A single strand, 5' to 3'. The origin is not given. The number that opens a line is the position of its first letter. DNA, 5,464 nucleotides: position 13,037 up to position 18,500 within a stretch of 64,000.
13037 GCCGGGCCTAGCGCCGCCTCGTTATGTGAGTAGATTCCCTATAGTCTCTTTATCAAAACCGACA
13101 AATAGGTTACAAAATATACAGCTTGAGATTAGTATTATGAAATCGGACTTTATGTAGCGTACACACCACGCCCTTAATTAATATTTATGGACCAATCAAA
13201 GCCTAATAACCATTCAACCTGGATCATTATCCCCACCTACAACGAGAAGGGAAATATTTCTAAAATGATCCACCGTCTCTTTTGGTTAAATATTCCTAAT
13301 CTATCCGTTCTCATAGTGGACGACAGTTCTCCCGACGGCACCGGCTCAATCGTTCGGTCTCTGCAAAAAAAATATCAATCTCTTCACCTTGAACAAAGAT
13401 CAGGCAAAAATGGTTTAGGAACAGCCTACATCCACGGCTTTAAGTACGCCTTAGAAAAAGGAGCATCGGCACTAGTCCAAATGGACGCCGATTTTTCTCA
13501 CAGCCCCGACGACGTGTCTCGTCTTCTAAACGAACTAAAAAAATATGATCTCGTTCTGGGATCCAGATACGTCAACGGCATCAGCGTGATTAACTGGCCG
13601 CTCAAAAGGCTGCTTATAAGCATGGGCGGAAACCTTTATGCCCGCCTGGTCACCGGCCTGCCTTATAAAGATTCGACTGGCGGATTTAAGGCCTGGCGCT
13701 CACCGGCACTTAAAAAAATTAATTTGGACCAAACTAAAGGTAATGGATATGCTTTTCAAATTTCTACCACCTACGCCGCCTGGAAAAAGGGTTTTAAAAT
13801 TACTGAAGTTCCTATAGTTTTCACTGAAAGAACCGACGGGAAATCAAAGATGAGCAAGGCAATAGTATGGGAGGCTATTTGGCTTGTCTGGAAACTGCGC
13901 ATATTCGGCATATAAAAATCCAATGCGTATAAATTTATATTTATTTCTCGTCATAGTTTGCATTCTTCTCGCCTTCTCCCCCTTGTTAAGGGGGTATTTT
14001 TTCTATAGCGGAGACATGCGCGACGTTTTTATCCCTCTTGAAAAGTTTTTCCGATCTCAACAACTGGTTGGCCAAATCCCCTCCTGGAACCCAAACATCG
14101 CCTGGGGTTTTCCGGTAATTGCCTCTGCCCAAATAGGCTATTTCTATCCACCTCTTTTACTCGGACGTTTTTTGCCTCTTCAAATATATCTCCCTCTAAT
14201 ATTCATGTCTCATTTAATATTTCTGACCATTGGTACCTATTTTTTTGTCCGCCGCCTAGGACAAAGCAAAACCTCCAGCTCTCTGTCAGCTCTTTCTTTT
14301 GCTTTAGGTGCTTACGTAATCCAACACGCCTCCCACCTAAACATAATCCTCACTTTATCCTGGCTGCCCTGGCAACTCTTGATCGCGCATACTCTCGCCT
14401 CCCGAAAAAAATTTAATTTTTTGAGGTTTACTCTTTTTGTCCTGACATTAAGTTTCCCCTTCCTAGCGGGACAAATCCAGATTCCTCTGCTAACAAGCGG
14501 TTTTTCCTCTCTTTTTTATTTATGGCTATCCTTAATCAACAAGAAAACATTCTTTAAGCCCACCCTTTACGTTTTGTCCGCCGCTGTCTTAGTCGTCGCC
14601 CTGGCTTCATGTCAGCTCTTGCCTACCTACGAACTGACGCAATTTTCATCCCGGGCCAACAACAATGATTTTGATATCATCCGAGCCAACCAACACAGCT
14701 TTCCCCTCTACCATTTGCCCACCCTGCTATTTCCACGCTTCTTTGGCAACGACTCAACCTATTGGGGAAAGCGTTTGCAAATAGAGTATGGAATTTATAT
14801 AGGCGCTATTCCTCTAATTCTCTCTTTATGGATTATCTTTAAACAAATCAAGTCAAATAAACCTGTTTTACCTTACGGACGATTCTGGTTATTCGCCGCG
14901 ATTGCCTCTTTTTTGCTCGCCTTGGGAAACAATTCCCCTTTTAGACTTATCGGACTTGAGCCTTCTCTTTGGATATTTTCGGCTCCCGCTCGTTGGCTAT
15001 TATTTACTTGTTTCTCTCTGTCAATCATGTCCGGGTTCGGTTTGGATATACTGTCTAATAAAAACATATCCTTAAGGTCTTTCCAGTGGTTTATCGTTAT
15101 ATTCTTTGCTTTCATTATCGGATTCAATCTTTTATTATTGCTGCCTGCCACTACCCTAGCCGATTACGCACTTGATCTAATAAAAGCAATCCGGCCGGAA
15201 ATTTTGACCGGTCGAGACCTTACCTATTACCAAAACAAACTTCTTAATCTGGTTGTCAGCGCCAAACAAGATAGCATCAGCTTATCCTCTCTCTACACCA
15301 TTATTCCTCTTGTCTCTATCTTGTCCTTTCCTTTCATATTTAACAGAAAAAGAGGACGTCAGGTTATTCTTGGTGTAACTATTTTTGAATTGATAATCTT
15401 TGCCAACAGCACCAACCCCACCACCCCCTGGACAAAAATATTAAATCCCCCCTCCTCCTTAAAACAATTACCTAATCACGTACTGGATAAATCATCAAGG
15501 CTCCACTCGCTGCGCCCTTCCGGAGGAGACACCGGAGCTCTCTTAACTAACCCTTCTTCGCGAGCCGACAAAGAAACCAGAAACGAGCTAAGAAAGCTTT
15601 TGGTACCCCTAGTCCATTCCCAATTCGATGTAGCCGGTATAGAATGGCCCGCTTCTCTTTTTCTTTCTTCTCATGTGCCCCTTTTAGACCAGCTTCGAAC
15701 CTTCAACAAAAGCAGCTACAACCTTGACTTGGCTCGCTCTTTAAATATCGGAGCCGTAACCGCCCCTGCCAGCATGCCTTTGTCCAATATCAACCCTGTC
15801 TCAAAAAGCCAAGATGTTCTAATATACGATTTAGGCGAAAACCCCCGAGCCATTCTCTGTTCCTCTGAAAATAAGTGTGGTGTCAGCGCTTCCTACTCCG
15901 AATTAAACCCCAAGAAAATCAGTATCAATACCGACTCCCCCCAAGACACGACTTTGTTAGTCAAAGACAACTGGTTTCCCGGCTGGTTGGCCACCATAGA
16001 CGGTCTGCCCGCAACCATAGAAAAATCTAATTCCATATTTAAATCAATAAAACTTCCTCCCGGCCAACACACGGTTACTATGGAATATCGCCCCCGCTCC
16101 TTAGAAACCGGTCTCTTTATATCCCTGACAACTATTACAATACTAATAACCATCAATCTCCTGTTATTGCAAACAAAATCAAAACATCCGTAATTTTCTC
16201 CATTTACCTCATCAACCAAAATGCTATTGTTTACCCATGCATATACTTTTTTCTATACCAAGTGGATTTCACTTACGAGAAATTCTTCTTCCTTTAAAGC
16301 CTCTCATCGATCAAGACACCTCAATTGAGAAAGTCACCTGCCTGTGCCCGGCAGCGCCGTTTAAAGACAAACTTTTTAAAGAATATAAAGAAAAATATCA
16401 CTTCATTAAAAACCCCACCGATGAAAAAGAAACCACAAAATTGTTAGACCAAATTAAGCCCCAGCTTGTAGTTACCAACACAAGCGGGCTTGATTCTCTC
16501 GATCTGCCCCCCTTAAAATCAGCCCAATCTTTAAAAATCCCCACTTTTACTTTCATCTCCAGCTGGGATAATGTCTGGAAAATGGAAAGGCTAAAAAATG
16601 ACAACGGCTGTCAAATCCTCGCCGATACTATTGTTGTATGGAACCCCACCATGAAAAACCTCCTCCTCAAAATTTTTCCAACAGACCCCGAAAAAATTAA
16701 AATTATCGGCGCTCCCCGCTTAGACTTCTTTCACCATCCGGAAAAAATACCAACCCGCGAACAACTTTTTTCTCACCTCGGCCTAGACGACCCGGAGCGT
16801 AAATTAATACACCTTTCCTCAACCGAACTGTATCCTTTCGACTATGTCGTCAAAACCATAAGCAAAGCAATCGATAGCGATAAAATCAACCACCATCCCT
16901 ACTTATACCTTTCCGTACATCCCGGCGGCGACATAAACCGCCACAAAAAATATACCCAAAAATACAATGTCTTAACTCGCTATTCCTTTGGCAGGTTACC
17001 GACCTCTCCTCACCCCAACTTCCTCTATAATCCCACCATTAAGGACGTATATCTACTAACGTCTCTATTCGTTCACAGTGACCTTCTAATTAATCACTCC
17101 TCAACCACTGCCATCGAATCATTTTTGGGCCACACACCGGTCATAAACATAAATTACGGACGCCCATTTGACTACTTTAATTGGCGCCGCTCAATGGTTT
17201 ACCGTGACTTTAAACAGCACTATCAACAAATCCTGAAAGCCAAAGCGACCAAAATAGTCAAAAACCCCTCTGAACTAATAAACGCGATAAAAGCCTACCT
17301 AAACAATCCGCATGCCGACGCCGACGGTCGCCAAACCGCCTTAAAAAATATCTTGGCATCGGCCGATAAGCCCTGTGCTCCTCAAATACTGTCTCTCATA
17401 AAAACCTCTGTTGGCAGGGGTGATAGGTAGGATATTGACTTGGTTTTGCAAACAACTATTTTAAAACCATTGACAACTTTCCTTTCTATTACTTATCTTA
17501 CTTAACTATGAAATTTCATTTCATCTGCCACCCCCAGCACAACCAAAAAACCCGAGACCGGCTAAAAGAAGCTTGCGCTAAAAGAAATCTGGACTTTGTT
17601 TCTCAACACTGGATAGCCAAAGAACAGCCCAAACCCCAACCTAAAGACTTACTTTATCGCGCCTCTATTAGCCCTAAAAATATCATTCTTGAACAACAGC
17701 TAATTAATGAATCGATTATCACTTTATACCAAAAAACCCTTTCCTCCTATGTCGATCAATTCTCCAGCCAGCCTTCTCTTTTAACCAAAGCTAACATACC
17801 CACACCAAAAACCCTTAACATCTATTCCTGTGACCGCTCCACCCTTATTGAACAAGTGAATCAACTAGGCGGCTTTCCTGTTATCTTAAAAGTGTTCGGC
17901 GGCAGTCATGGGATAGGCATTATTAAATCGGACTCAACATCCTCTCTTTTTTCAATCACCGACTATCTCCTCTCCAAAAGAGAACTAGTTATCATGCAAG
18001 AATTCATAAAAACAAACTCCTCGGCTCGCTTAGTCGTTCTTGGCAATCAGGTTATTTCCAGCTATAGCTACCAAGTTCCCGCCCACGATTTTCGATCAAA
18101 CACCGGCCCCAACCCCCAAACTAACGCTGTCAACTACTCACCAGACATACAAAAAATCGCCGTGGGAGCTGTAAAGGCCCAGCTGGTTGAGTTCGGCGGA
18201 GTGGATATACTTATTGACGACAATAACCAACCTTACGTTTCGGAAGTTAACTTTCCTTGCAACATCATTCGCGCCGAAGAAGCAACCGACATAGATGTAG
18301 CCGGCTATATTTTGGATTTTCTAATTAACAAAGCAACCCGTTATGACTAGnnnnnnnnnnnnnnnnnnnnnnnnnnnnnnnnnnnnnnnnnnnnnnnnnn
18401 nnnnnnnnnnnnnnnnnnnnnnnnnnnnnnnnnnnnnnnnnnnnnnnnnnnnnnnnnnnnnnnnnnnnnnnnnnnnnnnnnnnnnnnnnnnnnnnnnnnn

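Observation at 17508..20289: ATP-grasp ligase, NodB deacetylase and Mur-ligase-like operon: possible amino-acid or peptide decoration of an amino sugar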

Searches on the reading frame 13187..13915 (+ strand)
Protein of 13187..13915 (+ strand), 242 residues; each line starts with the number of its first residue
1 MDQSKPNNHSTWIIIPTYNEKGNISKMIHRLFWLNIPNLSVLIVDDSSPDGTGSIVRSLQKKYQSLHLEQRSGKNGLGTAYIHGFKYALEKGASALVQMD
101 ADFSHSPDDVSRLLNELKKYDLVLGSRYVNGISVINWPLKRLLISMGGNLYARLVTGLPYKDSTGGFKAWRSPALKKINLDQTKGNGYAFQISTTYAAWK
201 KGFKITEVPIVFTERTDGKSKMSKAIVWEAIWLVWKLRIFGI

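Call 5: search_protein_families(library=pfam, proteins=[window:13187-13915:+], max_evalue=0.01)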
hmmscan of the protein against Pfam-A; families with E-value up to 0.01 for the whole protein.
window:13187-13915:+ (242 aa): 3 families
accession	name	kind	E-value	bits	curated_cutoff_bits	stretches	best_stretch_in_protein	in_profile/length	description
PF00535.33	Glycos_transf_2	-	1.2e-27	97.3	23.3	1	13-178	2-167/168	Glycosyl transferase family 2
PF13641.12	Glyco_tranf_2_3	-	3.5e-06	27.7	27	1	12-220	4-216/230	Glycosyltransferase like family 2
PF10111.15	Glyco_tranf_2_2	-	0.0006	19.8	27.3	1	13-115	2-104/276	Glycosyltransferase like family 2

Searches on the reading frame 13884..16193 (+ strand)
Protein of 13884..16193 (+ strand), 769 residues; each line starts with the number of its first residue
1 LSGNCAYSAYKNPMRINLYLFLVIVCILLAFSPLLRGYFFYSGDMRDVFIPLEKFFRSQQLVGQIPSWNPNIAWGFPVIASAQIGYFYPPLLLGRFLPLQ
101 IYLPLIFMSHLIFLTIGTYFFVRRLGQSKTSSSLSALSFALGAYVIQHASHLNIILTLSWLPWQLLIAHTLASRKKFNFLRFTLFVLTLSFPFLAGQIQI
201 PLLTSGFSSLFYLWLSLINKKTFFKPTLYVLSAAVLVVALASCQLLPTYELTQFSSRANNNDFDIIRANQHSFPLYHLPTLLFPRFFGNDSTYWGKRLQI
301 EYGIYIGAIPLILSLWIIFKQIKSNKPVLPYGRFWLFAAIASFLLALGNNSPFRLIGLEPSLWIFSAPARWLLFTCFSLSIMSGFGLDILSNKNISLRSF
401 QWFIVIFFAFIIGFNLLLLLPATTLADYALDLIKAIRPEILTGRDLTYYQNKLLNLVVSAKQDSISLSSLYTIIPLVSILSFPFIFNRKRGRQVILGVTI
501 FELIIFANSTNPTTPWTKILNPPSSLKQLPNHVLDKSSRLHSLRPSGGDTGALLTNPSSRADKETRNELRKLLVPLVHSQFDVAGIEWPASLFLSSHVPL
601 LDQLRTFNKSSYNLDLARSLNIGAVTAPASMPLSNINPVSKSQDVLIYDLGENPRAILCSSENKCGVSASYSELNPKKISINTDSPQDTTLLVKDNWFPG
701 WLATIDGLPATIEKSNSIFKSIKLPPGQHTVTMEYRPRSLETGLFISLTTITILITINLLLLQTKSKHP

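Call 5: search_protein_families(library=pfam, proteins=[window:13884-16193:+], max_evalue=0.01)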
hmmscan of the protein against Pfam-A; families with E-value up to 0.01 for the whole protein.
window:13884-16193:+ (769 aa): 1 family
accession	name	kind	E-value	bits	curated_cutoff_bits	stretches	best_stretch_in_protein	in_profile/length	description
PF09586.16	YfhO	-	7.2e-11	41.6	28.5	1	677-747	764-835/835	Bacterial membrane protein YfhO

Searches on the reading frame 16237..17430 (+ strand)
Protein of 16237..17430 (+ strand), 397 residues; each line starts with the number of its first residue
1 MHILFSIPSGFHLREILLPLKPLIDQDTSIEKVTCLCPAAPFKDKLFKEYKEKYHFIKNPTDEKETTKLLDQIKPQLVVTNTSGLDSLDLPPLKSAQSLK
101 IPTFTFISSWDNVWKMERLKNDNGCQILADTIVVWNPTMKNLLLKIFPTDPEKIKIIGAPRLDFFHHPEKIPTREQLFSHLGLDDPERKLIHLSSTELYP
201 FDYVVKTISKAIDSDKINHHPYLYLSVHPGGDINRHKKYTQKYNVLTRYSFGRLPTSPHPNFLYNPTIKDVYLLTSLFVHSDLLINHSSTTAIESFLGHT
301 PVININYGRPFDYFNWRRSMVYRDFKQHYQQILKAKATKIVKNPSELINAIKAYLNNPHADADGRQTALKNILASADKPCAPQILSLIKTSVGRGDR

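Call 5: search_protein_families(library=pfam, proteins=[window:16237-17430:+], max_evalue=0.01)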
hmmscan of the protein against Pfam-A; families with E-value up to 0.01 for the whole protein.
window:16237-17430:+ (397 aa): 1 family
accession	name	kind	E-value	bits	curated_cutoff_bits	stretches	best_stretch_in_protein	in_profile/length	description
PF04464.20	Glyphos_transf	-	2.9e-06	27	22.1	0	130-184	136-189/367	CDP-Glycerol:Poly(glycerophosphate) glycerophosphotransferase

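Call 6: search_protein_families(library=ncbifam, proteins=[window:16237-17430:+], max_evalue=0.01)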
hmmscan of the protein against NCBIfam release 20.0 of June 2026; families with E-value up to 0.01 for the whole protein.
window:16237-17430:+ (397 aa): 2 families
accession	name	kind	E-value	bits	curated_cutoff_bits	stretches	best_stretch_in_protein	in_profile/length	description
NF046086.1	BFO_1060_trans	domain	9.1e-21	74.4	200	2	63-201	35-175/365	BFO_1060 family glycosyltransferase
TIGR04396.2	surf_polysacc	subfamily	7.7e-13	48.4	125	2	279-389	262-360/427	surface carbohydrate biosynthesis protein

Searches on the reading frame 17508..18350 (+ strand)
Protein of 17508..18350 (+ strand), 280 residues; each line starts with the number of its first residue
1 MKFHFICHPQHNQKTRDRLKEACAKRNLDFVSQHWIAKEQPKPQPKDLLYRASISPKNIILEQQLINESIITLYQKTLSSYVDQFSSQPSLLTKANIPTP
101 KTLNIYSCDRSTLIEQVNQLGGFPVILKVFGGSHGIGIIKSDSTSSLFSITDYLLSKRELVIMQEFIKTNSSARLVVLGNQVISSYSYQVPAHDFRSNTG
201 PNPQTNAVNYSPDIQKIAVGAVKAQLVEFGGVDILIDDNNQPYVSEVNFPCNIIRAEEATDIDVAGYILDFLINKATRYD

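Call 5: search_protein_families(library=pfam, proteins=[window:17508-18350:+], max_evalue=0.01)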
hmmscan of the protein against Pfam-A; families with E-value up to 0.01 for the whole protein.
window:17508-18350:+ (280 aa): 4 families
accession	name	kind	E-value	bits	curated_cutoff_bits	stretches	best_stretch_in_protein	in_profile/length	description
PF08443.16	RimK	-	9.7e-27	94.2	21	1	90-271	9-187/188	RimK-like ATP-grasp domain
PF07478.18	Dala_Dala_lig_C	-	0.00019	21.5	24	1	109-248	23-173/204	D-ala D-ala ligase C-terminus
PF14397.11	ATPgrasp_ST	-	0.0051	16.5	31.4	0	73-143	10-81/278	Sugar-transfer associated ATP-grasp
PF03133.20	TTL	-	0.0089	15.7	20.1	0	227-265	235-272/292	Tubulin-tyrosine ligase family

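Call 6: search_protein_families(library=ncbifam, proteins=[window:17508-18350:+], max_evalue=0.01)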
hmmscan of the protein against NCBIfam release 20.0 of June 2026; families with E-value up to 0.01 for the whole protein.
window:17508-18350:+ (280 aa): 13 families
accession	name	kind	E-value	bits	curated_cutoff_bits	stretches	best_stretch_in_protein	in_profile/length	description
TIGR00768.1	rimK_fam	subfamily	2.1e-30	106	143.4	1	12-270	9-274/276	RimK family alpha-L-glutamate ligase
TIGR02144.1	LysX_arch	equivalog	3.6e-21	75.5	275.6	1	90-275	93-278/281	lysine biosynthesis protein LysX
NF007764.0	PRK10446.1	equivalog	3e-20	72.7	331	1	90-277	105-291/300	30S ribosomal protein S6--L-glutamate ligase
NF040720.1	MptN_Meth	equivalog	9.7e-20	70.8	350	1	77-271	95-289/291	tetrahydromethanopterin:alpha-L-glutamate ligase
TIGR04443.1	F420_CofF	equivalog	1.6e-09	37.3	300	1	76-250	85-257/283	coenzyme gamma-F420-2:alpha-L-glutamate ligase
TIGR04356.1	grasp_GAK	hypoth_equivalog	2.8e-09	36.5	300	1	79-275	95-286/287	GAK system ATP-grasp enzyme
TIGR02068.2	cya_phycin_syn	equivalog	1.5e-05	23.2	850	1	90-193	219-318/862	cyanophycin synthetase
NF009402.0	PRK12767.1-1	equivalog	4.8e-05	22.3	218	1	90-171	121-197/329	carbamoyl phosphate synthase-like protein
TIGR01205.1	D_ala_D_alaTIGR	subfamily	7e-05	22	245.65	1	91-248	113-284/318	D-alanine--D-alanine ligase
NF010623.0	PRK14016.1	subfamily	0.00011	20.5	877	1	90-184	220-311/871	cyanophycin synthetase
NF002688.0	PRK02471.1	equivalog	0.00065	18.2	425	0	91-183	496-588/756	bifunctional glutamate--cysteine ligase GshA/glutathione synthetase GshB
NF006287.0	PRK08463.1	equivalog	0.0013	17.6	775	0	215-263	256-307/479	acetyl-CoA carboxylase subunit A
NF002378.0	PRK01372.1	subfamily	0.0016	17.2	243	1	90-248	106-268/305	D-alanine--D-alanine ligase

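Call 24: search_solved_structures(query=window:17508-18347:+, max_evalue=0.001, show_alignments=1)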
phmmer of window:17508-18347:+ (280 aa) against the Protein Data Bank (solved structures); distinct sequences matched with E-value up to 0.001: 11.
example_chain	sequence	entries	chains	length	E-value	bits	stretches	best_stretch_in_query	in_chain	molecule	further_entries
5zct_A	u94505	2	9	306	1.9e-19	73.4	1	90-277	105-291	Ribosomal protein S6--L-glutamate ligase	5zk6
4iwx_A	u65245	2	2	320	2.1e-19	73.3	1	90-277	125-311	Ribosomal protein S6 modification protein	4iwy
7qys_A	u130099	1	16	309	3.2e-19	72.7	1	90-273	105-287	Probable alpha-L-glutamate ligase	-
7qyr_A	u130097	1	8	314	1.5e-18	70.5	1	90-273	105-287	Probable alpha-L-glutamate ligase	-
3vpd_A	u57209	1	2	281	1.8e-08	37.5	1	85-271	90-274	Ribosomal protein S6 modification protein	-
1uc8_A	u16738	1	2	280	3.5e-06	30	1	85-272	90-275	lysine biosynthesis enzyme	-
3vpb_A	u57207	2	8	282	4.2e-06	29.7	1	91-272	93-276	Putative acetylornithine deacetylase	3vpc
1uc9_A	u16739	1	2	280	6.7e-06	29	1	85-272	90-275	lysine biosynthesis enzyme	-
7txv_A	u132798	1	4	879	3e-05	26.9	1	89-194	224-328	Cyanophycin synthase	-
7lg5_A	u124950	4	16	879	3e-05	26.9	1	89-194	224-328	Cyanophycin synthase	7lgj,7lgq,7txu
7lgm_A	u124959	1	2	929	6.4e-05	25.8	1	91-194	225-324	Cyanophycin synthase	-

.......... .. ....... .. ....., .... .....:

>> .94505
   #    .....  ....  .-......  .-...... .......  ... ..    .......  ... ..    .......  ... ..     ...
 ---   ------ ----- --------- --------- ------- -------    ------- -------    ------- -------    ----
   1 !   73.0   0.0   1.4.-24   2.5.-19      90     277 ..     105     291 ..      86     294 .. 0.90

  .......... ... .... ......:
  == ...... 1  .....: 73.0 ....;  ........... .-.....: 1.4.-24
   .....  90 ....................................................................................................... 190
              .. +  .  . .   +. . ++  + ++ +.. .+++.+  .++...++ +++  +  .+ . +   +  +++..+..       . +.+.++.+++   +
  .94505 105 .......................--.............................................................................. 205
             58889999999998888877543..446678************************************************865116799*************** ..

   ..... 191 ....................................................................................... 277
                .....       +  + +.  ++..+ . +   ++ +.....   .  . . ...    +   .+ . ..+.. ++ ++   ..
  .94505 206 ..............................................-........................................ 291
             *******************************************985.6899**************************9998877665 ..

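Call 63: find_homologous_proteins(query=window:17508-18347:+)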
Query window:17508-18347:+ (280 aa): 273 proteins with E <= 0.001 among 981 candidates; the best 120 are listed.
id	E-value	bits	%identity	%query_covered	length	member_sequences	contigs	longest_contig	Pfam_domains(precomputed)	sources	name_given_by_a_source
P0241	1.1e-182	623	100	100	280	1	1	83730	PF08443.17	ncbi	-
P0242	5.5e-67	244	44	99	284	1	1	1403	PF02955.22,PF08443.17,PF07478.19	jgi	-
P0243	6.5e-64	234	45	99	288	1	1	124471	PF02955.22,PF14397.12,PF03133.21,PF08443.17,PF07478.19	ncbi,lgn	ncbi:MAG: hypothetical protein ABIH36_01450 [bacterium]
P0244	1.8e-63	233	44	99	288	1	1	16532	PF02955.22,PF03133.21,PF08443.17,PF07478.19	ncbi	-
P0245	6.0e-63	231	44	99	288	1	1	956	PF02955.22,PF08443.17,PF07478.19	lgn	-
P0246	1.0e-62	230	43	99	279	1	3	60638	PF14398.12,PF02222.28,PF08443.17,PF07478.19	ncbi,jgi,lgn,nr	ncbi:MAG: ATP-grasp domain-containing protein [Parcubacteria group bacterium]|nr:ATP-grasp domain-co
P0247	8.8e-62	227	40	100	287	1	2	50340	PF02955.22,PF14397.12,PF14398.12,PF03133.21,PF08443.17,PF02655.20,PF07478.19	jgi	-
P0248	3.3e-60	222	44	99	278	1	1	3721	PF02955.22,PF14398.12,PF08443.17,PF02655.20,PF07478.19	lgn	-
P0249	8.0e-60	221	41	99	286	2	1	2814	PF02955.22,PF14397.12,PF03133.21,PF08443.17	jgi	-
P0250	1.7e-59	220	44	93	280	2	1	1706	PF08443.17,PF07478.19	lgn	-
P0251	1.8e-59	219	43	100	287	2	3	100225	PF02955.22,PF08443.17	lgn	-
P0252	6.3e-59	218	45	99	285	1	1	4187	PF02955.22,PF08443.17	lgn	-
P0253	7.6e-59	217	43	99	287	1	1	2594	PF14397.12,PF08443.17,PF07478.19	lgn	-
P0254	3.0e-58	215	41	99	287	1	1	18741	PF02955.22,PF14398.12,PF08443.17,PF07478.19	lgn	-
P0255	8.5e-58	214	43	94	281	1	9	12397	PF02955.22,PF08443.17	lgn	-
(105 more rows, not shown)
